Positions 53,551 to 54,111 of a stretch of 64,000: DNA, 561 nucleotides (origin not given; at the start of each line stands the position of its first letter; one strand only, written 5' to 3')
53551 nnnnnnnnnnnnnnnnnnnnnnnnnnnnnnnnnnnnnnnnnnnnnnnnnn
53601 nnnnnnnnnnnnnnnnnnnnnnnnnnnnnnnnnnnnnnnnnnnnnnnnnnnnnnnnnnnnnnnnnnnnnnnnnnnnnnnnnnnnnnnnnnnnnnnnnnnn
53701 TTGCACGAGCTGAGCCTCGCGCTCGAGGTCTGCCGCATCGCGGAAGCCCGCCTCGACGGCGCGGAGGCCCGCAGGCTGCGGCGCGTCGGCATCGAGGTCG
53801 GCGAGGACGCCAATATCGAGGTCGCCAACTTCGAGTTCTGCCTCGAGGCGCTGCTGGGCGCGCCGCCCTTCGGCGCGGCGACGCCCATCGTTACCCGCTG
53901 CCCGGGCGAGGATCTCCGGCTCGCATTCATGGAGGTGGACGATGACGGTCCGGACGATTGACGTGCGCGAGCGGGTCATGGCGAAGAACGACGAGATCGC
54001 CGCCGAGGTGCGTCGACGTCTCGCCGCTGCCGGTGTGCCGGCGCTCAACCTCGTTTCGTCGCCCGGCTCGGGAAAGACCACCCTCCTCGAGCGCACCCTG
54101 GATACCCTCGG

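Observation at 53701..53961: HypA homologue missing its entire zinc-finger domain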

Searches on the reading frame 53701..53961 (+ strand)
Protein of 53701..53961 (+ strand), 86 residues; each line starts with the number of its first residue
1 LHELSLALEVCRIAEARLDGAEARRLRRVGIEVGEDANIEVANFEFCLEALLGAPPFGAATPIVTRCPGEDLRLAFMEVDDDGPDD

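Call 3: search_protein_families(library=pfam, proteins=[window:53701-53961:+], max_evalue=1)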
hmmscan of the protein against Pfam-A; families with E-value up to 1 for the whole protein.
window:53701-53961:+ (86 aa): 2 families
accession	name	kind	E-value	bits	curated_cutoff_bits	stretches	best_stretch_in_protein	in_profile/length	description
PF01155.25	HypA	-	6.1e-08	33.1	28.9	1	1-54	1-54/112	Hydrogenase/urease nickel incorporation, metallochaperone, hypA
PF18906.5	Phage_tube_2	-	0.039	14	27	1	15-61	30-78/266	Phage tail tube protein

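Call 4: search_protein_families(library=ncbifam, proteins=[window:53701-53961:+], max_evalue=1)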
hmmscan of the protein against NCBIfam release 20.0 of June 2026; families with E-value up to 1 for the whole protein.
window:53701-53961:+ (86 aa): 6 families
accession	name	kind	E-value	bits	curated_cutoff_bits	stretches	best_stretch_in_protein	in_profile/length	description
TIGR00100.1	hypA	equivalog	1.3e-06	28.4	88.1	1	1-50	1-50/116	hydrogenase maturation nickel metallochaperone HypA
NF001976.0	PRK00762.1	equivalog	0.00033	20.4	146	1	1-53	1-53/124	hydrogenase maturation nickel metallochaperone HypA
NF002979.0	PRK03681.1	subfamily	0.0089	16.2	121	1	1-50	1-50/116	hydrogenase/urease nickel incorporation protein HypA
NF003008.0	PRK03824.1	equivalog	0.011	15.7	125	1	1-52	1-52/135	hydrogenase nickel incorporation protein HypA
NF001839.0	PRK00564.1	equivalog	0.071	13.3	112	1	1-50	1-50/117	hydrogenase/urease nickel incorporation protein HypA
NF009046.0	PRK12380.1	subfamily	0.076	13.4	113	1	1-50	1-50/113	hydrogenase/urease nickel incorporation protein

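Call 5: find_homologous_proteins(query=window:53701-53958:+, max_evalue=0.001)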
Query window:53701-53958:+ (86 aa): 426 proteins with E <= 0.001 among 438 candidates; the best 120 are listed.
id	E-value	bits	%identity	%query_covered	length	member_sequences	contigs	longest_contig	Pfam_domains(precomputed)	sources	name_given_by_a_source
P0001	9.2e-49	181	99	100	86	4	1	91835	PF01155.26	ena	-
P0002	2.3e-45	170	92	100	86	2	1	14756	PF01155.26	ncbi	ncbi:MAG TPA: hydrogenase/urease maturation nickel metallochaperone HypA [Gemmatimonadales bacterium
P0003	3.9e-43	163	88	100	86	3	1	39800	PF01155.26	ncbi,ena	-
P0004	1.2e-41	158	84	100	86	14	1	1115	PF01155.26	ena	-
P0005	2.9e-41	157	85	100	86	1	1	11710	PF01155.26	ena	-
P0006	8.1e-41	155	85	100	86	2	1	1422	PF01155.26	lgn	-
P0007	5.7e-38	146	81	100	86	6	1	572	PF01155.26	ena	-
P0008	1.6e-36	142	79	100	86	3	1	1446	PF01155.26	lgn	-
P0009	1.0e-34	136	74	100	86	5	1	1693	PF01155.26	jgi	jgi:Zn finger protein HypA/HybF involved in hydrogenase expression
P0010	2.5e-33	132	73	100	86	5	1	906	PF01155.26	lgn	-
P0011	3.2e-31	125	69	100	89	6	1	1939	PF01155.26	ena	-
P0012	3.5e-31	125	71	97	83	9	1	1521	PF01155.26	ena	-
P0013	4.1e-31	124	72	97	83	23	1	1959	PF01155.26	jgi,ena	-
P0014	4.5e-31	124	70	100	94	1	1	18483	PF01155.26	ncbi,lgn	-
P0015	4.8e-31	124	70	92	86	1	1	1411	PF01155.26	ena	-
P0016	6.0e-31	124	67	100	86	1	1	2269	PF01155.26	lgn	-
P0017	6.4e-31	124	69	100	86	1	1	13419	PF01155.26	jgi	jgi:Zn finger protein HypA/HybF involved in hydrogenase expression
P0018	1.2e-30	123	70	100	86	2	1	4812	PF01155.26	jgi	jgi:Zn finger protein HypA/HybF involved in hydrogenase expression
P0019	1.6e-30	123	65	100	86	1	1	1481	PF01155.26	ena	-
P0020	4.0e-30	121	65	100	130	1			PF01155.26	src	-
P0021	4.3e-30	121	67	100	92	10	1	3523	PF01155.26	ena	-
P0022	4.8e-30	121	70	100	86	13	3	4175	PF01155.26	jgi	jgi:Zn finger protein HypA/HybF involved in hydrogenase expression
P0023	6.6e-30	121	70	100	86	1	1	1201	PF01155.26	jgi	jgi:Zn finger protein HypA/HybF involved in hydrogenase expression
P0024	7.3e-30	121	67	99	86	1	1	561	PF01155.26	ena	-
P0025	9.6e-30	120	67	99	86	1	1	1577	PF01155.26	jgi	jgi:Zn finger protein HypA/HybF involved in hydrogenase expression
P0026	1.3e-29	120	69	100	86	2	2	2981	PF01155.26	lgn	-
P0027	1.9e-29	119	68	99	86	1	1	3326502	PF01155.26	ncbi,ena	-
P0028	2.3e-29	119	69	99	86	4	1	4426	PF01155.26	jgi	jgi:Zn finger protein HypA/HybF involved in hydrogenase expression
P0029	2.5e-29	119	66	100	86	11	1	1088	PF01155.26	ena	-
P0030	2.7e-29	119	66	100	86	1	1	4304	PF01155.26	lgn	-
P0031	2.7e-29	119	67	100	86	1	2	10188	PF01155.26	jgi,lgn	jgi:Zn finger protein HypA/HybF involved in hydrogenase expression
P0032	3.5e-29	118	69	100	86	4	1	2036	PF01155.26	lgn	-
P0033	4.1e-29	118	67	99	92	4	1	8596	PF01155.26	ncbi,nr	ncbi:MAG: hydrogenase maturation nickel metallochaperone HypA, partial [Gemmatimonadetes bacterium]|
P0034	4.4e-29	118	69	100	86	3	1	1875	PF01155.26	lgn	-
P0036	6.2e-29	118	69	100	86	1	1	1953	PF01155.26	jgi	jgi:Zn finger protein HypA/HybF involved in hydrogenase expression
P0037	6.5e-29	117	69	100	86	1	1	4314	PF01155.26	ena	-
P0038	6.6e-29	117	66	100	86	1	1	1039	PF01155.26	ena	-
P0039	6.9e-29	117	65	100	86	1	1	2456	PF01155.26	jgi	jgi:Zn finger protein HypA/HybF involved in hydrogenase expression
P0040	9.5e-29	117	64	100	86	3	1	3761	PF01155.26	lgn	-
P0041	9.8e-29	117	65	100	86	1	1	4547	PF01155.26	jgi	jgi:Zn finger protein HypA/HybF involved in hydrogenase expression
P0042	1.1e-28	117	66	99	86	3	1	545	PF01155.26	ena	-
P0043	1.1e-28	117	69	100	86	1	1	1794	PF01155.26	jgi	-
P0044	1.2e-28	117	66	100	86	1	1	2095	PF01155.26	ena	-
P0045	1.2e-28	117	66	100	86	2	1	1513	PF01155.26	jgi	jgi:Zn finger protein HypA/HybF involved in hydrogenase expression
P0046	1.4e-28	116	64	100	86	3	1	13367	PF01155.26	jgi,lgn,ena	-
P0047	1.7e-28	116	65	100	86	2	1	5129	PF01155.26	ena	-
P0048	2.7e-28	115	65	100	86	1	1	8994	PF01155.26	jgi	jgi:Zn finger protein HypA/HybF involved in hydrogenase expression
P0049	2.9e-28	115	64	100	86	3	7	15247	PF01155.26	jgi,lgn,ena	jgi:Zn finger protein HypA/HybF involved in hydrogenase expression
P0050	3.0e-28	115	66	100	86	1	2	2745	PF01155.26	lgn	-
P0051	3.4e-28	115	63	100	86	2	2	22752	PF01155.26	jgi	-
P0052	3.8e-28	115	67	100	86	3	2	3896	PF01155.26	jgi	-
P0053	3.8e-28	115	66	100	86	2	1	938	PF01155.26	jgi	-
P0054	3.8e-28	115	64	100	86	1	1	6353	PF01155.26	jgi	jgi:Zn finger protein HypA/HybF involved in hydrogenase expression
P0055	4.3e-28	115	66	100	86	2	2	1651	PF01155.26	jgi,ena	jgi:Zn finger protein HypA/HybF involved in hydrogenase expression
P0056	5.2e-28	115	65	100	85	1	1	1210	PF01155.26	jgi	jgi:Zn finger protein HypA/HybF involved in hydrogenase expression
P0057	5.3e-28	115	66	99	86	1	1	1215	PF01155.26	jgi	jgi:Zn finger protein HypA/HybF involved in hydrogenase expression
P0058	5.4e-28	115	69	100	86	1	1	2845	PF01155.26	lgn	-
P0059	5.5e-28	115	67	100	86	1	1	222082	PF01155.26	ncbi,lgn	-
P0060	5.8e-28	114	63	100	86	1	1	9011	PF01155.26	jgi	jgi:Zn finger protein HypA/HybF involved in hydrogenase expression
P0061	5.9e-28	114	62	100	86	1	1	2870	PF01155.26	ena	-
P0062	6.4e-28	114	65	92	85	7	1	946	PF01155.26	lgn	-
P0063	6.7e-28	114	65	92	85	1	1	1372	PF01155.26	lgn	-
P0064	6.7e-28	114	63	100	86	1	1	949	PF01155.26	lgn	-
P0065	6.7e-28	114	65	100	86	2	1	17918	PF01155.26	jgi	jgi:Zn finger protein HypA/HybF involved in hydrogenase expression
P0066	8.3e-28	114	66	100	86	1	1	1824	PF01155.26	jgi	jgi:Zn finger protein HypA/HybF involved in hydrogenase expression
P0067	1.2e-27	113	68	94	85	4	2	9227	PF01155.26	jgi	jgi:Zn finger protein HypA/HybF involved in hydrogenase expression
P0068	1.3e-27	113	62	98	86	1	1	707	PF01155.26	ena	-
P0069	1.9e-27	113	65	100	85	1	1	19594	PF01155.26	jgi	jgi:Zn finger protein HypA/HybF involved in hydrogenase expression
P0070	2.0e-27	113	62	100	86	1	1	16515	PF01155.26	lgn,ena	-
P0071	2.3e-27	113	65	98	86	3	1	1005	PF01155.26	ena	-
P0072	2.7e-27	112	66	100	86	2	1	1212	PF01155.26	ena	-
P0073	2.7e-27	112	63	100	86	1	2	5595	PF01155.26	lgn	-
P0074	3.1e-27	112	66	100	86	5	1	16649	PF01155.26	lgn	-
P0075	3.7e-27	112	64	100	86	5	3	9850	PF01155.26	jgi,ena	-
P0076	3.9e-27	112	63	100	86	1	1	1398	PF01155.26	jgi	jgi:Zn finger protein HypA/HybF involved in hydrogenase expression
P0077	4.2e-27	112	65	100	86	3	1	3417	PF01155.26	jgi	jgi:Zn finger protein HypA/HybF involved in hydrogenase expression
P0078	4.4e-27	112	57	100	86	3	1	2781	PF01155.26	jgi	jgi:Zn finger protein HypA/HybF involved in hydrogenase expression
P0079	5.5e-27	111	63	100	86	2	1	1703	PF01155.26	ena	-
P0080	8.5e-27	111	62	100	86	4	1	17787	PF01155.26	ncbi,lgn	-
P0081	9.3e-27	111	66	100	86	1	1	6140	PF01155.26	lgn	-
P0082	9.8e-27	111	64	100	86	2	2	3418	PF01155.26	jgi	jgi:Zn finger protein HypA/HybF involved in hydrogenase expression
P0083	1.1e-26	110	62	100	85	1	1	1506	PF01155.26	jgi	jgi:Zn finger protein HypA/HybF involved in hydrogenase expression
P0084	1.1e-26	110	65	100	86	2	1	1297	PF01155.26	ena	-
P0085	1.2e-26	110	64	100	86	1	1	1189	PF01155.26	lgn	-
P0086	1.2e-26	110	63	100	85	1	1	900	PF01155.26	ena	-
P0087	1.2e-26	110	64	100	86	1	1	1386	PF01155.26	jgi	jgi:Zn finger protein HypA/HybF involved in hydrogenase expression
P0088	1.7e-26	110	62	100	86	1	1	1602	PF01155.26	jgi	jgi:Zn finger protein HypA/HybF involved in hydrogenase expression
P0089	2.5e-26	109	60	100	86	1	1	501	PF01155.26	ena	-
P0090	2.6e-26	109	64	100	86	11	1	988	PF01155.26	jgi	jgi:Zn finger protein HypA/HybF involved in hydrogenase expression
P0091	2.8e-26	109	57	100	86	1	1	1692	PF01155.26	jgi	jgi:Zn finger protein HypA/HybF involved in hydrogenase expression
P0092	2.9e-26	109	60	100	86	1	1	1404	PF01155.26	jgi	jgi:Zn finger protein HypA/HybF involved in hydrogenase expression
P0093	3.2e-26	109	62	99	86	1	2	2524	PF01155.26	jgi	jgi:Zn finger protein HypA/HybF involved in hydrogenase expression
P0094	3.3e-26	109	57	100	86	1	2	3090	PF01155.26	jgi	jgi:Zn finger protein HypA/HybF involved in hydrogenase expression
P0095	3.3e-26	109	60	100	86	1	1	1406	PF01155.26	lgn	-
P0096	3.4e-26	109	62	100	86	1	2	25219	PF01155.26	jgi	jgi:Zn finger protein HypA/HybF involved in hydrogenase expression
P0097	3.7e-26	109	64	100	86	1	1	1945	PF01155.26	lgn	-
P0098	3.9e-26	109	62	92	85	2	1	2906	PF01155.26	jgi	jgi:Zn finger protein HypA/HybF involved in hydrogenase expression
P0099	3.9e-26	109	62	99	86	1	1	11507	PF01155.26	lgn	-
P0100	4.1e-26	109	56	100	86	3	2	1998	PF01155.26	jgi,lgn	-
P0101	4.6e-26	108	63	100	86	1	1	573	PF01155.26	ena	-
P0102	4.7e-26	108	65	94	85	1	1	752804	PF01155.26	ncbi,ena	-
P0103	4.8e-26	108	61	99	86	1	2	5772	PF01155.26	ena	-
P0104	4.9e-26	108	64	100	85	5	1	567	PF01155.26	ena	-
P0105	5.4e-26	108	64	100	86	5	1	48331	PF01155.26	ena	-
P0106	5.7e-26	108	60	100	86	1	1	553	PF01155.26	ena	-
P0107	6.1e-26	108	62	100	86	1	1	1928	PF01155.26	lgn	-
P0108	6.9e-26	108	62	99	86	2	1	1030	PF01155.26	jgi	jgi:Zn finger protein HypA/HybF involved in hydrogenase expression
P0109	7.0e-26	108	63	100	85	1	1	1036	PF01155.26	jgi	jgi:Zn finger protein HypA/HybF involved in hydrogenase expression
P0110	7.3e-26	108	64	100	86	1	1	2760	PF01155.26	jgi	jgi:Zn finger protein HypA/HybF involved in hydrogenase expression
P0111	7.9e-26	108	60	100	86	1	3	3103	PF01155.26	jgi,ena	-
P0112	8.2e-26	108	58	100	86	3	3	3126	PF01155.26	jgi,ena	jgi:Zn finger protein HypA/HybF involved in hydrogenase expression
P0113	9.9e-26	107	65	99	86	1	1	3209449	PF01155.26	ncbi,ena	-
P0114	1.0e-25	107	61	99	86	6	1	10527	PF01155.26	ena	-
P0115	1.1e-25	107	62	100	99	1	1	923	PF01155.26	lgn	-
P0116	1.1e-25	107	60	100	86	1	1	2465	PF01155.26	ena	-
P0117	1.1e-25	107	63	100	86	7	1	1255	PF01155.26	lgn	-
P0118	1.2e-25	107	61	98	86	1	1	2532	PF01155.26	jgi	jgi:Zn finger protein HypA/HybF involved in hydrogenase expression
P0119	1.2e-25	107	62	99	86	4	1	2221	PF01155.26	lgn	-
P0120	1.4e-25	107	63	100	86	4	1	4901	PF01155.26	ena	-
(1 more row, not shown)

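Call 8: search_solved_structures(query=window:53701-53958:+, max_evalue=10, show_alignments=4)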
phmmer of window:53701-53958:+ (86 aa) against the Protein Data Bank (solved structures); distinct sequences matched with E-value up to 10: 0.

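Call 11: search_solved_structures(query=A1, max_evalue=10, show_alignments=4)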
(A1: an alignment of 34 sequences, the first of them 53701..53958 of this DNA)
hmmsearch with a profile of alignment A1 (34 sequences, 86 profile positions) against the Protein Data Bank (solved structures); distinct sequences matched with E-value up to 10: 6.
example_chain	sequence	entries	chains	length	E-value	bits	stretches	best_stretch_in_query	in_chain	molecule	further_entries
6g81_A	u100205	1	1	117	0.019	18.4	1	1-49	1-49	Hydrogenase maturation factor HypA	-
2kdx_A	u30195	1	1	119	0.021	18.3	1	1-49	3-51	Hydrogenase/urease nickel incorporation protein hypA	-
3a43_A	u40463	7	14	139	0.12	15.9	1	1-54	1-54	Hydrogenase nickel incorporation protein hypA | Probable hydrogenase nickel incorporation protein HypA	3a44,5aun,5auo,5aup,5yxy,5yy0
7b1v_A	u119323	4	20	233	1.9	12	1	10-39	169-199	DtxR family iron (Metal) dependent repressor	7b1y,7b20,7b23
7b25_A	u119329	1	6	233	1.9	12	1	10-39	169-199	DtxR family iron (Metal) dependent repressor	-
7b24_A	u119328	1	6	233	1.9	12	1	10-39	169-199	DtxR family iron (Metal) dependent repressor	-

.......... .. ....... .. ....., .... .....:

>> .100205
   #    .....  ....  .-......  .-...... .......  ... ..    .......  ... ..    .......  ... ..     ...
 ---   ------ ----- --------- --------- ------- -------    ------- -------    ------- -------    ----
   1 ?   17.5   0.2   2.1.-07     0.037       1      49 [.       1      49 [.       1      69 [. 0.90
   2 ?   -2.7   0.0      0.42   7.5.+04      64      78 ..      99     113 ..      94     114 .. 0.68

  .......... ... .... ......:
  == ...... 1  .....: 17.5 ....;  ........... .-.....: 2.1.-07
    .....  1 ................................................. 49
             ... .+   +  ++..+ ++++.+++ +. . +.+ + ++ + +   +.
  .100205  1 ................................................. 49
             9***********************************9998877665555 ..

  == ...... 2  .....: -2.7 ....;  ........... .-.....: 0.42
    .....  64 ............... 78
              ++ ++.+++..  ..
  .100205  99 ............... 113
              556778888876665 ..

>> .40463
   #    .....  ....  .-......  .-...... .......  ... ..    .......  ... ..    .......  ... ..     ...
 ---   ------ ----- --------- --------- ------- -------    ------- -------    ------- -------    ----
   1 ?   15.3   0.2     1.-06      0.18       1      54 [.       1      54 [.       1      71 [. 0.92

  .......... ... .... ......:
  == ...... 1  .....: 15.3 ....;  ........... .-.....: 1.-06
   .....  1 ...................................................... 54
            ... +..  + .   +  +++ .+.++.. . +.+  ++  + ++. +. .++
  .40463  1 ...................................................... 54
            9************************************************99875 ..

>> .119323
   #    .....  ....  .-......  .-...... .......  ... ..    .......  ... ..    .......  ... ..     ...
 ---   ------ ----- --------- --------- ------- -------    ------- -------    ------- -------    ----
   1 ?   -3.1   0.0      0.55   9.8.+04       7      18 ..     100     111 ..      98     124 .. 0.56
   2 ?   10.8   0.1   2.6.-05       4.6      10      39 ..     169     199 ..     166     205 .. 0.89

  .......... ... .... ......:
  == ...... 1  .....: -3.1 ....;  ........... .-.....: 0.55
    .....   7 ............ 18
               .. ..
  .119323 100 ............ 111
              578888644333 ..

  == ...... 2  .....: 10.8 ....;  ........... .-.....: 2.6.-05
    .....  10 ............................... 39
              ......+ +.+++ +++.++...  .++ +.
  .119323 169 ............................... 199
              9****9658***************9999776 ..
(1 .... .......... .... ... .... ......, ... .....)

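Call 18: search_protein_representatives(alignment_id=A1)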
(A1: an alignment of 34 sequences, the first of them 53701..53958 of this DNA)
Query: 34 sequences, 86 profile positions. Proteins with E-value up to 0.001 (for the whole library): 981; up to 1e-10: 59; up to 1e-30: 4. The best 150 are listed.
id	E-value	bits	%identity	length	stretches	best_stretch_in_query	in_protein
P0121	1.6e-35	137.2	-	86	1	1-85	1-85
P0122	3.2e-34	133.1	-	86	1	1-86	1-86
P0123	3.8e-33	129.6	-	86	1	1-86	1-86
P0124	3.6e-31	123.3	-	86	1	1-86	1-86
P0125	4.1e-30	119.9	-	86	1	1-85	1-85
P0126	1.2e-29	118.4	-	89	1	1-86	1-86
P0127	4.8e-28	113.3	-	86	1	1-86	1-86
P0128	3.1e-27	110.7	-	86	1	1-86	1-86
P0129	3.2e-27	110.6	-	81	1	1-81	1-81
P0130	9.2e-27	109.2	-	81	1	1-80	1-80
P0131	4.9e-26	106.8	-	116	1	1-84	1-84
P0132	2.5e-25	104.6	-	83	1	1-83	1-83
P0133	5.7e-25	103.4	-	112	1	1-86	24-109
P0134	9.5e-25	102.7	-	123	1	1-86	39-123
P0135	1.5e-24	102.1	-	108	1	1-67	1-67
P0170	3.0e-12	62.7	-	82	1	1-81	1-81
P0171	4.2e-12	62.2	-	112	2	1-71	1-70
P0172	7.5e-12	61.4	-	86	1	1-83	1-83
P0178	9.1e-11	57.9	-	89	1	1-82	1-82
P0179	1.0e-10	57.7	-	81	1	1-81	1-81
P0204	8.2e-09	51.7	-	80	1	1-74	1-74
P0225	5.7e-08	49.0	-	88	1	1-82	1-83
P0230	6.9e-08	48.7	-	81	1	1-78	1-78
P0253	1.9e-07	47.3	-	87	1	1-85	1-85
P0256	2.2e-07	47.0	-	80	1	1-78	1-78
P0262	2.5e-07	46.9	-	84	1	1-81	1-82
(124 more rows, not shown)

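Call 21: predict_structure(alignment_id=A1)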
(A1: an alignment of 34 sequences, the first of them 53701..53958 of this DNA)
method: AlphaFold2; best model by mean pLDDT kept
length: 86 residues; sequences in the alignment: 34
mean_pLDDT: 91.3   pTM: 0.80
mean pLDDT of the five models: 91.3, 91.0, 90.6, 89.9, 87.2
residues with pLDDT >= 90: 68; 70-90: 14; 50-70: 3; < 50: 1
segments of 3 or more residues with pLDDT < 50: none
pLDDT, mean of each block of 10 residues (from residue 1): 91 89 90 95 97 92 96 94 70
secondary structure, 60 per line:
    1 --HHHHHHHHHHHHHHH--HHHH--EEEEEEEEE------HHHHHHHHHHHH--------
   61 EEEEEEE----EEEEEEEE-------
elements in order: H3-17 H20-23 E26-34 H41-52 E61-67 E72-79

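Call 25: fold_search(model_id=the predicted structure, library=pdb)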
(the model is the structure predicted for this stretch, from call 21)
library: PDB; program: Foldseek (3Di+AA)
matches with E <= 10: 589; with E <= 0.001: 2
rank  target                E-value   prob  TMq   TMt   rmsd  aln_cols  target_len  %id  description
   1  3a43_B                1.3e-04  1.00  0.81  0.60   3.9       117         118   17  Crystal structure of HypA (released 2009-10-06)
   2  6g81_MODEL_1_A        9.3e-04  1.00  0.73  0.55   5.5       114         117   15  Solution structure of the Ni metallochaperone HypA from Helicobacter pylori (released 2018-10-10)
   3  5yxy_E                1.8e-03  1.00  0.73  0.53   6.3       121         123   14  Crystal structure of the HyhL-HypA complex (form I) (released 2018-06-20)
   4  5aun_A                1.8e-03  1.00  0.65  0.43   2.2        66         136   23  Crystal structure of the HypAB-Ni complex (released 2015-06-24)
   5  3a43_A                2.4e-03  1.00  0.65  0.42   2.1        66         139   23  Crystal structure of HypA (released 2009-10-06)
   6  5yxy_D                3.7e-03  1.00  0.65  0.47   2.1        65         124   22  Crystal structure of the HyhL-HypA complex (form I) (released 2018-06-20)
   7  5yxy_F                4.0e-03  1.00  0.65  0.48   2.1        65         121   22  Crystal structure of the HyhL-HypA complex (form I) (released 2018-06-20)
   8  3a44_B                7.2e-03  1.00  0.64  0.44   2.2        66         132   23  Crystal structure of HypA in the dimeric form (released 2009-10-06)
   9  5yy0_B                7.2e-03  1.00  0.61  0.44   7.3        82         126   21  Crystal structure of the HyhL-HypA complex (form II) (released 2018-06-20)
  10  5aup_H                7.7e-03  1.00  0.65  0.43   2.3        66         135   23  Crystal structure of the HypAB complex (released 2015-06-24)
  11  3a44_C                1.1e-02  1.00  0.64  0.47   2.1        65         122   22  Crystal structure of HypA in the dimeric form (released 2009-10-06)
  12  2kdx_MODEL_1_A        3.8e-02  1.00  0.68  0.52   5.6       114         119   15  Solution structure of HypA protein (released 2009-10-20)
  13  3a44_A                5.6e-02  1.00  0.64  0.42   2.1        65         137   22  Crystal structure of HypA in the dimeric form (released 2009-10-06)
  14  3a44_D                1.2e-01  0.97  0.61  0.43   6.0        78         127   18  Crystal structure of HypA in the dimeric form (released 2009-10-06)
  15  5v4f_A                1.7e-01  0.75  0.53  0.37   4.7        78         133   18  Crystal Structure of the Protein of Unknown Function of the Conserved Rid Protein Family YyfB from Yersinia pestis (released 2017-04-05)
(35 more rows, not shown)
